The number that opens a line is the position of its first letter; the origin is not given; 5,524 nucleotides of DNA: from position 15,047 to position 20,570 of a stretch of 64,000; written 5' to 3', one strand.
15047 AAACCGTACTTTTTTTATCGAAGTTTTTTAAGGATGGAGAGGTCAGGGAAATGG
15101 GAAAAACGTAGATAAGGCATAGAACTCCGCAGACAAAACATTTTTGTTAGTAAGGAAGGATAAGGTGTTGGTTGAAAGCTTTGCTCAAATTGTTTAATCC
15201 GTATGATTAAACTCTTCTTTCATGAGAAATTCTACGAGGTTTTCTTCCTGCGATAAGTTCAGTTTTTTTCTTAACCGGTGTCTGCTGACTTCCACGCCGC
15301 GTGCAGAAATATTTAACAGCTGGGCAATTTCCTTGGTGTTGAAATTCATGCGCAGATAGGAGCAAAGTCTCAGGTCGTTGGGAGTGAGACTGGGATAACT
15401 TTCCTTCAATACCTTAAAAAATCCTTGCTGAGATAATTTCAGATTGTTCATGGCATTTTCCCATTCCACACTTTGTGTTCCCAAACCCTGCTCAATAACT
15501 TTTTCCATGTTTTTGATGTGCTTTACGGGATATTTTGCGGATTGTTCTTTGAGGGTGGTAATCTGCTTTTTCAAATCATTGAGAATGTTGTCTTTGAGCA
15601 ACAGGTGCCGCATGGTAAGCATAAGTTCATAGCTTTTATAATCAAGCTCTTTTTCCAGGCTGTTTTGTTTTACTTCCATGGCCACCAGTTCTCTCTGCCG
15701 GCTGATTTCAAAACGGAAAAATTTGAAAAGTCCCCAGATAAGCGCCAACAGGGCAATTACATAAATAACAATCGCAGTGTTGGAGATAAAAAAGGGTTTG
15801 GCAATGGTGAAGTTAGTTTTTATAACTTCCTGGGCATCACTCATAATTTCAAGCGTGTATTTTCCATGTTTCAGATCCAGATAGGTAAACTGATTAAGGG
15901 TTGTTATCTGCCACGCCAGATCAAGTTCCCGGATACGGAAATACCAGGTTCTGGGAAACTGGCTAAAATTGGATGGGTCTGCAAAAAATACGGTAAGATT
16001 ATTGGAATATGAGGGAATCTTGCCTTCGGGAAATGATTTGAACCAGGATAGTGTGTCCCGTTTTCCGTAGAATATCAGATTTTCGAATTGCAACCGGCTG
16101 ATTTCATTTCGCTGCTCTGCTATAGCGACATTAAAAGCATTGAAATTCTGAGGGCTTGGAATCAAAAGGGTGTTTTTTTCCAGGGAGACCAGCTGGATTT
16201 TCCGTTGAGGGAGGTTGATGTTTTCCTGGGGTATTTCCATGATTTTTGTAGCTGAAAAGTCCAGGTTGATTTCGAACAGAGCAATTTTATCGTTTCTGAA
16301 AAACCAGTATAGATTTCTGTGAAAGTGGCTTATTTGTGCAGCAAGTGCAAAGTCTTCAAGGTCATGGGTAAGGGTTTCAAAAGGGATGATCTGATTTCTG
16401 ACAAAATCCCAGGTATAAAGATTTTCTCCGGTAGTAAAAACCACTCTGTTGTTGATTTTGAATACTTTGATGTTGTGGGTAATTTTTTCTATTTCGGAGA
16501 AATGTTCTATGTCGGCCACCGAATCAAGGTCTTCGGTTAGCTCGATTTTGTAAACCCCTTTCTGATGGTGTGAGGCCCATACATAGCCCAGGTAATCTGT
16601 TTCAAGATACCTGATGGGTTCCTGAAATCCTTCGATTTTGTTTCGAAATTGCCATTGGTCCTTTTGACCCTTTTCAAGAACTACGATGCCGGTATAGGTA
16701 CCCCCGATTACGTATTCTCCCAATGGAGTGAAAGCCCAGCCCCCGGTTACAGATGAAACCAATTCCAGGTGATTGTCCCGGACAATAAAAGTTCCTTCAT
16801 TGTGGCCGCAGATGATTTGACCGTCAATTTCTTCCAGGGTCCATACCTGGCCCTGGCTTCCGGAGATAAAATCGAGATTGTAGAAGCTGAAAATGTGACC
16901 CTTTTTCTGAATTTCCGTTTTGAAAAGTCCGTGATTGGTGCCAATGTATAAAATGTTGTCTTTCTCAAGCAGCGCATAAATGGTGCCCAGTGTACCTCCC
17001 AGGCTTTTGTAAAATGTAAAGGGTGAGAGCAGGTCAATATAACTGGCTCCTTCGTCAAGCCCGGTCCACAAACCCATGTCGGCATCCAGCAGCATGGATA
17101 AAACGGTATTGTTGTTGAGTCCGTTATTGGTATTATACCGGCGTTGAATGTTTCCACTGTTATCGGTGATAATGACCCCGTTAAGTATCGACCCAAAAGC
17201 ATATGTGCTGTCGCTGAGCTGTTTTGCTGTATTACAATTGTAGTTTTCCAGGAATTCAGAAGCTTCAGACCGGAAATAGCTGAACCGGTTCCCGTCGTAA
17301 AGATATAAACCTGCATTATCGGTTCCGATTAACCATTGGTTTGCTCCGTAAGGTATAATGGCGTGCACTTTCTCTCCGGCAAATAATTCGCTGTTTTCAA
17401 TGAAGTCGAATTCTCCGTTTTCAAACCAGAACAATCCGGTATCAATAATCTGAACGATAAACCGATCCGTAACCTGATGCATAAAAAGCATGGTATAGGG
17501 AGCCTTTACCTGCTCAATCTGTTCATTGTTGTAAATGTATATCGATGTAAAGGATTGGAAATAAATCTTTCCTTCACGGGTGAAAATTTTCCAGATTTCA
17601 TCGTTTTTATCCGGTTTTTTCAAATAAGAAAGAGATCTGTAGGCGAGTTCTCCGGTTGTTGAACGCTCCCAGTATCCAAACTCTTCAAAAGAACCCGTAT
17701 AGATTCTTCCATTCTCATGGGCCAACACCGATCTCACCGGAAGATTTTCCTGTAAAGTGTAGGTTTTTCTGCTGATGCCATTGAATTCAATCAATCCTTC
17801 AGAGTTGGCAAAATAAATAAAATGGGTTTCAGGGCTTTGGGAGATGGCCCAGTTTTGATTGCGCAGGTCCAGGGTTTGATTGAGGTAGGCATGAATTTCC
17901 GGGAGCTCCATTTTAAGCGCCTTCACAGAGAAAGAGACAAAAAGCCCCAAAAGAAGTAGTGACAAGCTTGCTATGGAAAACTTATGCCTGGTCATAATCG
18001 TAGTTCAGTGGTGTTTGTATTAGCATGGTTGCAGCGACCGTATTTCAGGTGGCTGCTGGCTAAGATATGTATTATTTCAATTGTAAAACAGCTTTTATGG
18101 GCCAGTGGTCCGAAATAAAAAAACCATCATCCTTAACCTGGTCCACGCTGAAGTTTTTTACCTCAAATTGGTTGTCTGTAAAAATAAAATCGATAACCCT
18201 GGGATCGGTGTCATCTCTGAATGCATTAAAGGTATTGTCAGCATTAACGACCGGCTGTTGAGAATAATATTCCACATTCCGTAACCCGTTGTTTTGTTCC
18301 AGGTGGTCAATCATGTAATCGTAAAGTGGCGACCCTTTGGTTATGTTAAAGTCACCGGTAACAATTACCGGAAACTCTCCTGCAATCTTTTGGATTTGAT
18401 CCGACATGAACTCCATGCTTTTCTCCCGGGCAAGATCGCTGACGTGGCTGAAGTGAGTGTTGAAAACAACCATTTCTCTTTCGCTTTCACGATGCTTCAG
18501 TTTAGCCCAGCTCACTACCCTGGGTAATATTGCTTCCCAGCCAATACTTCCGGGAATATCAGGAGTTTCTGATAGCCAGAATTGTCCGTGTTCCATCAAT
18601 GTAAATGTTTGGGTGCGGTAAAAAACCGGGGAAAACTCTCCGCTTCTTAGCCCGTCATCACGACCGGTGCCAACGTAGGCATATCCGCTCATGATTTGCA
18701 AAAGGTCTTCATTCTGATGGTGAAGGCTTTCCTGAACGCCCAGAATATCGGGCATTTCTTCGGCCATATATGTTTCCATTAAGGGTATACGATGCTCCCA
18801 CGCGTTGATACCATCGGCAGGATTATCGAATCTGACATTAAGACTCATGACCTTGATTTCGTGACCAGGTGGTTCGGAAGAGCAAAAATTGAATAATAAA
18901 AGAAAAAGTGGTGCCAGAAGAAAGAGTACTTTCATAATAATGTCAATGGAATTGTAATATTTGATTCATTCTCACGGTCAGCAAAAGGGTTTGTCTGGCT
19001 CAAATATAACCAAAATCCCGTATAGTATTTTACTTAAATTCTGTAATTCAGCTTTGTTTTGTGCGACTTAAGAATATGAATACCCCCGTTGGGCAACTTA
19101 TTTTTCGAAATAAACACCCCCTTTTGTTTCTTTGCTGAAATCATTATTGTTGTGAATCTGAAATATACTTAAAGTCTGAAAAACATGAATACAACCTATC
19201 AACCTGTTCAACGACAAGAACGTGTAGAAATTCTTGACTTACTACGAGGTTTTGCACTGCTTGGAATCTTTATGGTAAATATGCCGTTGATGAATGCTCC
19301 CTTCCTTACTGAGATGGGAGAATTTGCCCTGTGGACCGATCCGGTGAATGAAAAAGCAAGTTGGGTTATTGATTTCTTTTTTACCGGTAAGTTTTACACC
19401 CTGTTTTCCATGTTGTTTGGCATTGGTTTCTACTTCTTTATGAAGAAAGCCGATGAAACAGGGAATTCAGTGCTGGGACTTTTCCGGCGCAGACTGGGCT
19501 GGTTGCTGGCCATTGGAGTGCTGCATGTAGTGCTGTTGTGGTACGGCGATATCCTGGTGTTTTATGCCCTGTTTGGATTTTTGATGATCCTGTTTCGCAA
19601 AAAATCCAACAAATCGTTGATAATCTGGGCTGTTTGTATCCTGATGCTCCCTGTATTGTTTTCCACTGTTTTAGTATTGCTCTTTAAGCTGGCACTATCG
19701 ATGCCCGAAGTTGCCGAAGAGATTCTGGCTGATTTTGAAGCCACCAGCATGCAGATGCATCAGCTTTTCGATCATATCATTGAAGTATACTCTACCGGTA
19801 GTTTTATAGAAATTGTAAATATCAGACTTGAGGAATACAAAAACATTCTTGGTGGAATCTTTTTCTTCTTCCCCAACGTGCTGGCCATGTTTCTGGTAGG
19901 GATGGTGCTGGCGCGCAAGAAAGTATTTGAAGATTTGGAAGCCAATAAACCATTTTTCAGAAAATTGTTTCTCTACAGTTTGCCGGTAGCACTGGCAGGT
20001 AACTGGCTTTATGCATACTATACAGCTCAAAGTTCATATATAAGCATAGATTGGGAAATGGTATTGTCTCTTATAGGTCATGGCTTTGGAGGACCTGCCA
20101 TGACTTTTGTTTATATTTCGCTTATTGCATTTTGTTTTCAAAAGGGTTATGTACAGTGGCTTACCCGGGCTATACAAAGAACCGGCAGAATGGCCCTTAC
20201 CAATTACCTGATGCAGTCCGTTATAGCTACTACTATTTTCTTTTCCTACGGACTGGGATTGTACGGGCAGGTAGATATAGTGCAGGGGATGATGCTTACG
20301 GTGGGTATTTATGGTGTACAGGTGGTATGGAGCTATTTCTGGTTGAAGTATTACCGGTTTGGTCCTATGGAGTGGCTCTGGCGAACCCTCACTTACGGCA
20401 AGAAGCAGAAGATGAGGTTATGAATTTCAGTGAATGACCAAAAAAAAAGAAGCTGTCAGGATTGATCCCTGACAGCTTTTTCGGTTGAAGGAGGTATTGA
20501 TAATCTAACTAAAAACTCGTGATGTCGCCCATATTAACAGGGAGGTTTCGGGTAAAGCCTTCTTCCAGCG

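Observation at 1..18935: A SusC/SusD locus built around EEP phosphoesterase-fold proteins and two GH144-like lipoproteins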

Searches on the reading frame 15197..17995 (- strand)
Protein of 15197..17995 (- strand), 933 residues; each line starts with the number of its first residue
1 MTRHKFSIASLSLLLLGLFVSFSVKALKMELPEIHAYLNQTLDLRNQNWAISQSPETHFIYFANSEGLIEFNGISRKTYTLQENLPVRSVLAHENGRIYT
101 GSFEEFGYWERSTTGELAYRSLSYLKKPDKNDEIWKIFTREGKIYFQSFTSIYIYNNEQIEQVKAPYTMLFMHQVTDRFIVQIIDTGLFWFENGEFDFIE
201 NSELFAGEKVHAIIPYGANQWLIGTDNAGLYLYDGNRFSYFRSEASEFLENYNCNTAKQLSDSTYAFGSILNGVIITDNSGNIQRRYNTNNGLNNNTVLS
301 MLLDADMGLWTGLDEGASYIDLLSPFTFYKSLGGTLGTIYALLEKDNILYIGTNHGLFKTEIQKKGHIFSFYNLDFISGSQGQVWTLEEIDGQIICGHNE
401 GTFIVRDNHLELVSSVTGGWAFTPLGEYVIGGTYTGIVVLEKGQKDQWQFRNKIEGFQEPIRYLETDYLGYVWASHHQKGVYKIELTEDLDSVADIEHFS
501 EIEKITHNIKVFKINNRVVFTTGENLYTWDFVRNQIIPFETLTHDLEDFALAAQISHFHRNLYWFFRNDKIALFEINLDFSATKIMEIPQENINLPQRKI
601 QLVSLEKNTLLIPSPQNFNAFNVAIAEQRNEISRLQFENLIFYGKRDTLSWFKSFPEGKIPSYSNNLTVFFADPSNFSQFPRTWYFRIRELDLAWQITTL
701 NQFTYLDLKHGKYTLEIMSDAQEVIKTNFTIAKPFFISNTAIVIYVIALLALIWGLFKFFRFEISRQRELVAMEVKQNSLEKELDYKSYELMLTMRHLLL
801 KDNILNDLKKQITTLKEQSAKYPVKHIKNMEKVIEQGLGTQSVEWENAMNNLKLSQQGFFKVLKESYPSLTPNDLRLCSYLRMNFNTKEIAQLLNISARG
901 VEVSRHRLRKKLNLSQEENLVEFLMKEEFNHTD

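Call 6: search_protein_families(library=pfam, proteins=[window:15197-17995:-], max_evalue=0.01)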
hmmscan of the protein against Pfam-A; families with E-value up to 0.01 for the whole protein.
window:15197-17995:- (933 aa): 4 families
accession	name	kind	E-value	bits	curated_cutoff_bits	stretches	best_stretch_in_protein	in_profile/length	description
PF00196.25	GerE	-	1e-06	28.7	23.5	1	879-921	12-54/57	Bacterial regulatory proteins, luxR family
PF07494.17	Reg_prop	-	0.00077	19.8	20.4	0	337-355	5-24/24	Two component regulator propeller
PF08281.18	Sigma70_r4_2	-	0.0019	18.3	25.7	1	886-912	28-54/54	Sigma-70, region 4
PF18096.6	Thump_like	-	0.0095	16.2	26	0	884-924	11-60/78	THUMP domain-like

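Call 7: search_protein_families(library=ncbifam, proteins=[window:15197-17995:-], max_evalue=0.001)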
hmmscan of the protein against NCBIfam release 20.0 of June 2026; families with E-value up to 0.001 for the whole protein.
window:15197-17995:- (933 aa): 3 families
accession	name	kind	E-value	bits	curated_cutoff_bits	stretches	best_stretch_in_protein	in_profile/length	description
NF053779.1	BT3442_fam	equivalog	3.1e-06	26.2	940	1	729-926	352-561/563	BT3442 family protein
NF040749.1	tetrathio_RR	equivalog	2.2e-05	24.2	290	1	861-924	125-188/191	tetrathionate respiration response regulator TtrR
NF052445.1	RespRegMctR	equivalog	0.00011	21.7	300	1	870-927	145-202/205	two-component system response regulator MctR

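Call 82: search_protein_families(library=pfam, proteins=[window:15197-17995:-], max_evalue=10)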
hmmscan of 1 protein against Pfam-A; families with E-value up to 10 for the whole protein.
window:15197-17995:- (933 aa): 6 families
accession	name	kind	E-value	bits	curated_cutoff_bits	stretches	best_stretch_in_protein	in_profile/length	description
PF00196.25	GerE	-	1e-06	28.7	23.5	1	879-921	12-54/57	Bacterial regulatory proteins, luxR family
PF07494.17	Reg_prop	-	0.00077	19.8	20.4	1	337-355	5-24/24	Two component regulator propeller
PF08281.18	Sigma70_r4_2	-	0.0019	18.3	25.7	1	886-912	28-54/54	Sigma-70, region 4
PF18096.6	Thump_like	-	0.0095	16.2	26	1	884-924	11-60/78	THUMP domain-like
PF18303.6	Saf_2TM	-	0.019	15.3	29.5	1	677-811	7-140/152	SAVED-fused 2TM effector domain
PF07495.19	Y_Y_Y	-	0.039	14.3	26.6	1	685-719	11-46/65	Y_Y_Y domain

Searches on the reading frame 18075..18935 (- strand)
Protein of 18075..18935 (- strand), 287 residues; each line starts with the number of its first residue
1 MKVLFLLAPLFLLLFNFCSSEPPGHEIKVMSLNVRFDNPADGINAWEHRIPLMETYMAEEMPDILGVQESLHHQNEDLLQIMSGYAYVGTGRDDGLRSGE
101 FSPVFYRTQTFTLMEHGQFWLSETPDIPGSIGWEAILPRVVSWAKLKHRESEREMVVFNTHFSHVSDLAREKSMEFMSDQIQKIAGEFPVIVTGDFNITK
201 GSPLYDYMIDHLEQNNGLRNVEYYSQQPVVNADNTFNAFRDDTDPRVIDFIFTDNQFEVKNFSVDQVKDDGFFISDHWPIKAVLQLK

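Call 6: search_protein_families(library=pfam, proteins=[window:18075-18935:-], max_evalue=0.01)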
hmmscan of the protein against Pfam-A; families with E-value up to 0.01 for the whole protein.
window:18075-18935:- (287 aa): 2 families
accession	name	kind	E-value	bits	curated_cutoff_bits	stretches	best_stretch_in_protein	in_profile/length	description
PF03372.29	Exo_endo_phos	-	1.3e-11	45.2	24.5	1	30-277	1-225/225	Endonuclease/Exonuclease/phosphatase family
PF14529.12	Exo_endo_phos_2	-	4.6e-05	23.7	27.4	1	173-280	13-116/117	Endonuclease-reverse transcriptase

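Call 7: search_protein_families(library=ncbifam, proteins=[window:18075-18935:-], max_evalue=0.001)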
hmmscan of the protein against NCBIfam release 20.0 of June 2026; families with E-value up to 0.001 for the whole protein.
window:18075-18935:- (287 aa): 3 families
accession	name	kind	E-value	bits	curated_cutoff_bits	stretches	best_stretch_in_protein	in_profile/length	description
TIGR00633.1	xth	equivalog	1.9e-06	27.6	99.05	0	28-87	2-55/255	exodeoxyribonuclease III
NF003842.0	PRK05421.1-4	equivalog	7e-05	22.3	144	0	147-286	137-257/259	endonuclease/exonuclease/phosphatase family protein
TIGR03395.1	sphingomy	equivalog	0.00083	18.9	248.2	0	169-257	159-247/286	sphingomyelin phosphodiesterase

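Call 11: search_solved_structures(query=window:18075-18935:-, max_evalue=0.01, show_alignments=1)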
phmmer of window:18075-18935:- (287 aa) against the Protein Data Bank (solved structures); distinct sequences matched with E-value up to 0.01: 7.
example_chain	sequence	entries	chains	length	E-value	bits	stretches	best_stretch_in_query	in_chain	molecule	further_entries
3g6s_A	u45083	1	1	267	4.4e-51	177.4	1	28-286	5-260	Putative endonuclease/exonuclease/phosphatase family protein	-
3mpr_A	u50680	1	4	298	3.4e-43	151.5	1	27-264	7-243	Putative endonuclease/exonuclease/phosphatase family protein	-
4c1r_A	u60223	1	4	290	4.9e-43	150.9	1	28-264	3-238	MANNOSYL-6-PHOSPHATASE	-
3l1w_A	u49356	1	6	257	7.8e-19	71.5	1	28-283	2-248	Uncharacterized protein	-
3k55_A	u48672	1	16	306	3.8e-05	26.6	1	170-283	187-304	Beta-hemolysin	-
3i5v_A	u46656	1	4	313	0.00053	22.8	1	170-282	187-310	Beta-hemolysin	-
3i41_A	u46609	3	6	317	0.0026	20.6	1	170-264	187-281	Beta-hemolysin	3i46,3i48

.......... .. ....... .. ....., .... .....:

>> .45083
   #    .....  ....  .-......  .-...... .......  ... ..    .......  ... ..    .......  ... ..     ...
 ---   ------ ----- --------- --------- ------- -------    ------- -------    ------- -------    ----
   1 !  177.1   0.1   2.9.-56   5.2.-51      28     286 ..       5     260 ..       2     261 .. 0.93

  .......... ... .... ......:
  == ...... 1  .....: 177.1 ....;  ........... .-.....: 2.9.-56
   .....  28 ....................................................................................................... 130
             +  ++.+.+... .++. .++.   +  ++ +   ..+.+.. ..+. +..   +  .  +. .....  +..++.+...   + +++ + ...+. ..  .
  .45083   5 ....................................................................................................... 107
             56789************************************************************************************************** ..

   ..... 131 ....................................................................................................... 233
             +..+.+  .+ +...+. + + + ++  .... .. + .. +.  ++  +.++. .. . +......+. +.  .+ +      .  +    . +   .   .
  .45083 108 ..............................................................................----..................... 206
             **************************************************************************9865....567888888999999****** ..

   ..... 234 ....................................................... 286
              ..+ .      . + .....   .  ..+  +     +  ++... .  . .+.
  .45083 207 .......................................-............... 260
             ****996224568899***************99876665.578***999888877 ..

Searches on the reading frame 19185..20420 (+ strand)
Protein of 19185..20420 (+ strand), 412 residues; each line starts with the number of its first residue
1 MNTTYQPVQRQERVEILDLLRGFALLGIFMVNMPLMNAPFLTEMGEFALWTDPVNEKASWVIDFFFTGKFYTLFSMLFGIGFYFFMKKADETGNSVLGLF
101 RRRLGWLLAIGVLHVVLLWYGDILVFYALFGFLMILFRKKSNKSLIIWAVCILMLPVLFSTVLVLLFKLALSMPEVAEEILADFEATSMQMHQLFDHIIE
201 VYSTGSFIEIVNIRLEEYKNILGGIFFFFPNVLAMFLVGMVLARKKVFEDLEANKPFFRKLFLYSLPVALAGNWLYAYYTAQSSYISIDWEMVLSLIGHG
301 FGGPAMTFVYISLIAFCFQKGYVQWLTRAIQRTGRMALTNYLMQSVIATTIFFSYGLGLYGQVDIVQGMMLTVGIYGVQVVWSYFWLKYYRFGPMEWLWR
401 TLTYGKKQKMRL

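Call 42: search_protein_families(library=pfam, proteins=[window:19185-20420:+], max_evalue=0.001)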
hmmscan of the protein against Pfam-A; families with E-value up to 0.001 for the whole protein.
window:19185-20420:+ (412 aa): 1 family
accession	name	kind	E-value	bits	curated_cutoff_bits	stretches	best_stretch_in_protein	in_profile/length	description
PF04235.18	DUF418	-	2.5e-48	164.6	23.6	1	242-406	1-163/163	Protein of unknown function (DUF418)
